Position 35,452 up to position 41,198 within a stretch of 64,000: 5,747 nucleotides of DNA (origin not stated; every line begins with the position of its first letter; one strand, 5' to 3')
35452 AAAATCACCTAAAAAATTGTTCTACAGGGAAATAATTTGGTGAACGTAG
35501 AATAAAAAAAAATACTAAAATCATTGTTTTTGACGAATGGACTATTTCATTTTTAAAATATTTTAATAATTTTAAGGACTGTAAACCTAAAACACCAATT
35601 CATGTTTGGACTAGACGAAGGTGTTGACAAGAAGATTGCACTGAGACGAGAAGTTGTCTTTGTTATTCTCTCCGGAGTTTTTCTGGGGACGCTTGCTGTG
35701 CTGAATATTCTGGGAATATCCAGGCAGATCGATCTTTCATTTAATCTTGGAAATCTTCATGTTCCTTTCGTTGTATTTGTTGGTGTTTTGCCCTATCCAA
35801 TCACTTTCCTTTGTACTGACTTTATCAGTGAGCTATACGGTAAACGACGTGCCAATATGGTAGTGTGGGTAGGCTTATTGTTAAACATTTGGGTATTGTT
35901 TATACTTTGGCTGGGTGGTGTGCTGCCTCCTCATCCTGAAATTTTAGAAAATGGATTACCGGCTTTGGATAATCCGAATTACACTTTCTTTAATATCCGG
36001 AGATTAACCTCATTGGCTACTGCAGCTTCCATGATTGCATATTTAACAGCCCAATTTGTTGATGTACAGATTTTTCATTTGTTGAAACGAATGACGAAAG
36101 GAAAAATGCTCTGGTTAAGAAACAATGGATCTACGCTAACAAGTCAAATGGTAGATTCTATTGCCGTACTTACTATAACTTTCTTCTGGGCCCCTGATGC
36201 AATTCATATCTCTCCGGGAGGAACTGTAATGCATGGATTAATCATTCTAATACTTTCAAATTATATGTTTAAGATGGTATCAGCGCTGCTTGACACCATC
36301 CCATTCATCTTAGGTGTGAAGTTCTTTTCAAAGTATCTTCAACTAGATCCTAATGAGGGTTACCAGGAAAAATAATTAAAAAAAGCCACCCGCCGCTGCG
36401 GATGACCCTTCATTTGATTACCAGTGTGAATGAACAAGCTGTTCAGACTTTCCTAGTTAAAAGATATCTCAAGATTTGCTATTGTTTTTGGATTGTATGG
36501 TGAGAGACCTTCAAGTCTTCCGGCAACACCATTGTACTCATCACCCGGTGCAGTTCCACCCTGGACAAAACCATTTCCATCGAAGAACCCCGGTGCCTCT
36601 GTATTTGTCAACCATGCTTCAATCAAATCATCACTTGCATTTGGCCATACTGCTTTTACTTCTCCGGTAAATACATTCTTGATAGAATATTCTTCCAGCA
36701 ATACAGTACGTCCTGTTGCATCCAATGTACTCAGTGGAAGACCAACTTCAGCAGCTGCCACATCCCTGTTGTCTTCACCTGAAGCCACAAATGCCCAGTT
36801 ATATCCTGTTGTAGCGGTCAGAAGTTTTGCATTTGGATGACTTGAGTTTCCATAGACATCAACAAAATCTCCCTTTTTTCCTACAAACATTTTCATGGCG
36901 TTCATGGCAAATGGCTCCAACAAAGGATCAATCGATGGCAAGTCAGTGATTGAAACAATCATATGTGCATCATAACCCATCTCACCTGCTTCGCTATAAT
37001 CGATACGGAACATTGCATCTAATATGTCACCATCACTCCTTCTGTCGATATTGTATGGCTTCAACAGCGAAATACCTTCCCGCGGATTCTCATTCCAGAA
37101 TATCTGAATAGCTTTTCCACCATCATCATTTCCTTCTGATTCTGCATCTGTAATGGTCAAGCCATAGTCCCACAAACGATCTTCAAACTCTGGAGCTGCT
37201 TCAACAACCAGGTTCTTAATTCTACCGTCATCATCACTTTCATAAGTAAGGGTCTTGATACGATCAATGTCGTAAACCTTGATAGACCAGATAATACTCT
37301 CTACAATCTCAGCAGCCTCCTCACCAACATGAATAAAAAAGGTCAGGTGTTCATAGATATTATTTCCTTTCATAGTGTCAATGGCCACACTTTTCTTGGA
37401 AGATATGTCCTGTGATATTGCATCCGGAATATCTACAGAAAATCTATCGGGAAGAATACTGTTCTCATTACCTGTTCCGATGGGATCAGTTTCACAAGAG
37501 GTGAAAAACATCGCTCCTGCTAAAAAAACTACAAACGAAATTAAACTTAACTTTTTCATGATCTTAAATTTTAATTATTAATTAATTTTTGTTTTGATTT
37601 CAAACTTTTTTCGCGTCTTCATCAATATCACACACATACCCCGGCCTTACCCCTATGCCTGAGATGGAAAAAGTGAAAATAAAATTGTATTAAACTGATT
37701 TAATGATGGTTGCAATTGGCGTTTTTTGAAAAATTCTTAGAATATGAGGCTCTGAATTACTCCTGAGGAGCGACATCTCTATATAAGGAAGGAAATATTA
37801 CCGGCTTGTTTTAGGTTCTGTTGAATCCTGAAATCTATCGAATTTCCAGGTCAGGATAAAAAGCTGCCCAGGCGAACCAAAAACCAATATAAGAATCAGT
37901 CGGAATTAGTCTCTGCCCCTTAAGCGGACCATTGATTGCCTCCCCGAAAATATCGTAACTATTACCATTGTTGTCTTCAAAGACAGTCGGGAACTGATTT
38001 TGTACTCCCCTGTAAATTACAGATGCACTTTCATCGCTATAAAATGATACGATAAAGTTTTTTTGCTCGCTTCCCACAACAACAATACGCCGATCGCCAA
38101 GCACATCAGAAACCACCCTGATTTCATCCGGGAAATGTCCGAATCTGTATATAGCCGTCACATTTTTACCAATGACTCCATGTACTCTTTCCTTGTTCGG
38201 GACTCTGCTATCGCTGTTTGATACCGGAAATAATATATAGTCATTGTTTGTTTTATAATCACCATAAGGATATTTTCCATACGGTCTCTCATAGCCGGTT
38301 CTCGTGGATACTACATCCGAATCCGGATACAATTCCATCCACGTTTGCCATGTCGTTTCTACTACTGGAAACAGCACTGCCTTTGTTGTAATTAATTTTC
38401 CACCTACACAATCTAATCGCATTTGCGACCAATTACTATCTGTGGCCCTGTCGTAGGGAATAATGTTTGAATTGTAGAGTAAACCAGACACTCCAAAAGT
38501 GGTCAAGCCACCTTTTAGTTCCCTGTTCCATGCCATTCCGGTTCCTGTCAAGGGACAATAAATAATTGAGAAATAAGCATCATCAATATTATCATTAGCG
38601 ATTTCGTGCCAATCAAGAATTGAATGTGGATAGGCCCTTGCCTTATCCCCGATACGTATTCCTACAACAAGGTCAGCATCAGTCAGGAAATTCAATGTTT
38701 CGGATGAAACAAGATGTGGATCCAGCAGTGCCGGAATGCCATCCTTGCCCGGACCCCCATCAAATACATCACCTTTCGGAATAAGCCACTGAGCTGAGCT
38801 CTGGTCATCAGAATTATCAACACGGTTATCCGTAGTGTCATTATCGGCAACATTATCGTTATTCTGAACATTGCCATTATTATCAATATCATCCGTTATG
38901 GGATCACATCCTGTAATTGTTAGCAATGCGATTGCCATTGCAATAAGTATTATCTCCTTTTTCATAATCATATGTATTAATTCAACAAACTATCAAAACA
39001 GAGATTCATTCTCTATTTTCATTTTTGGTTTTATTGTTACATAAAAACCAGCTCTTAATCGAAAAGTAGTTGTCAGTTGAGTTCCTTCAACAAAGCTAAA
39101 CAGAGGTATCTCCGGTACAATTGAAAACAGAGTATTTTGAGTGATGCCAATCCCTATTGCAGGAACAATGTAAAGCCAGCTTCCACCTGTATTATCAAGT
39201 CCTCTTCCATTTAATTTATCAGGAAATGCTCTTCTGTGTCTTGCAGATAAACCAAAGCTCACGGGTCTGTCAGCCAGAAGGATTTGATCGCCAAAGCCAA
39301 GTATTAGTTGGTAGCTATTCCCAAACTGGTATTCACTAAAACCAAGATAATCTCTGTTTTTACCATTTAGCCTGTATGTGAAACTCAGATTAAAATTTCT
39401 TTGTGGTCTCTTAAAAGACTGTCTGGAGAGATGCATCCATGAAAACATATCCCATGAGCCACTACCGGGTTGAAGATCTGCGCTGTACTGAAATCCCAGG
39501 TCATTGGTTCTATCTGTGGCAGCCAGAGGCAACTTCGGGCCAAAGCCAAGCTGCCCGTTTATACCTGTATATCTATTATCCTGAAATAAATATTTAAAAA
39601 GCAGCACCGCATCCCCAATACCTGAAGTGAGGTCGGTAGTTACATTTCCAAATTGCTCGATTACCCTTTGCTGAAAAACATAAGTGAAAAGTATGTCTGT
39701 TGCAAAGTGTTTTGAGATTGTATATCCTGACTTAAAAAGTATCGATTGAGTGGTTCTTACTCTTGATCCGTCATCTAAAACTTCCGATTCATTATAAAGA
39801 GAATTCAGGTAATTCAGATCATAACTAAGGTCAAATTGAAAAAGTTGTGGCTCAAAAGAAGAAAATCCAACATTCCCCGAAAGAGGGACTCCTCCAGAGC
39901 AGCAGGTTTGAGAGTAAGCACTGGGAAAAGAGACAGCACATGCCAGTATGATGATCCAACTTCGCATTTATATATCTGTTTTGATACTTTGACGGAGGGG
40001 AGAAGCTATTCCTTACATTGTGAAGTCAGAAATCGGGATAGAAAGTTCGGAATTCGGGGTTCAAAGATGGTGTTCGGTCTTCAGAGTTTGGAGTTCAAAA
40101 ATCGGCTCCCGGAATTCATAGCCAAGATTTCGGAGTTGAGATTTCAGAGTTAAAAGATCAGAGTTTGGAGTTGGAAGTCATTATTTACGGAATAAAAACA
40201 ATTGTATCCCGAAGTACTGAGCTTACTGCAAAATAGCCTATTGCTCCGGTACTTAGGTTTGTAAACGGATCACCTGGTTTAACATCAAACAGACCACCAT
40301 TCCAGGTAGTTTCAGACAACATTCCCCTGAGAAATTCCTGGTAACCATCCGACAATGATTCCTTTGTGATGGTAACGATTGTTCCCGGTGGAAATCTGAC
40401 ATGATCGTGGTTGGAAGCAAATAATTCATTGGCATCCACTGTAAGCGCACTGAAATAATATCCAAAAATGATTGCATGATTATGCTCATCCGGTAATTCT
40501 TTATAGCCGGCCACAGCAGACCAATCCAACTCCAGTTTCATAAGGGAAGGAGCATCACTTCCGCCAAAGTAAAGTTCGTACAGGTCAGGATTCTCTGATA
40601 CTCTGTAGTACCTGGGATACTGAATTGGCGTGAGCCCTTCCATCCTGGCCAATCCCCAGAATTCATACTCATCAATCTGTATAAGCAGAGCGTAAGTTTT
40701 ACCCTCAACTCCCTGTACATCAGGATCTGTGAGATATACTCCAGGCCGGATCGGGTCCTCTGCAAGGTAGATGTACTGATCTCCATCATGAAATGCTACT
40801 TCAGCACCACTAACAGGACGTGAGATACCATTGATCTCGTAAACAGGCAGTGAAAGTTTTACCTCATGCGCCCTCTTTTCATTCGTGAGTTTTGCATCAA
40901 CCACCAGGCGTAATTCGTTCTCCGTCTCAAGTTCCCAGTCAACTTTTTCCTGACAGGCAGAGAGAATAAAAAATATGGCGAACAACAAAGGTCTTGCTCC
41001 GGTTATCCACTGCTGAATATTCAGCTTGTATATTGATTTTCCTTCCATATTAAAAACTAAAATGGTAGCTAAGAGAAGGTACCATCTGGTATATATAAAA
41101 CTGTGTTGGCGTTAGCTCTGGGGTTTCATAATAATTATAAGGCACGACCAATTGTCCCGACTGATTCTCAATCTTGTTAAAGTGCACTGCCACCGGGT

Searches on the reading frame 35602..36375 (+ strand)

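Call 61: search_protein_families(library=pfam, proteins=[window:35602-36375:+], max_evalue=0.00001)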
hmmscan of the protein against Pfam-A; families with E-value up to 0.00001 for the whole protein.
window:35602-36375:+ (257 aa): 1 family
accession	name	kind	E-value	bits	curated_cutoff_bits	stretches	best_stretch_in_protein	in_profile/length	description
PF02592.20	Vut_1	-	1.9e-45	155.4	27.2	1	60-236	2-150/152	Putative vitamin uptake transporter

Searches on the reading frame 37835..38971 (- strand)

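Call 61: search_protein_families(library=pfam, proteins=[window:37835-38971:-], max_evalue=0.00001)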
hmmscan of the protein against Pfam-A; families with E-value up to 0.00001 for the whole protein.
window:37835-38971:- (378 aa): 1 family
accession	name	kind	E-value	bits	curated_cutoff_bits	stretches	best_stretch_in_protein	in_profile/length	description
PF11376.13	DUF3179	-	1.7e-85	287.4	27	1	76-374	1-291/292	Protein of unknown function (DUF3179)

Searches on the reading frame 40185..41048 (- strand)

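Call 61: search_protein_families(library=pfam, proteins=[window:40185-41048:-], max_evalue=0.00001)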
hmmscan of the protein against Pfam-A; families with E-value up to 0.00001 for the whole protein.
window:40185-41048:- (287 aa): 1 family
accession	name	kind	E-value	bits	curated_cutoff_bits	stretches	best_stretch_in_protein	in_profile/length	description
PF14054.11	DUF4249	-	8.7e-13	48.9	28.5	1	34-279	2-266/269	Domain of unknown function (DUF4249)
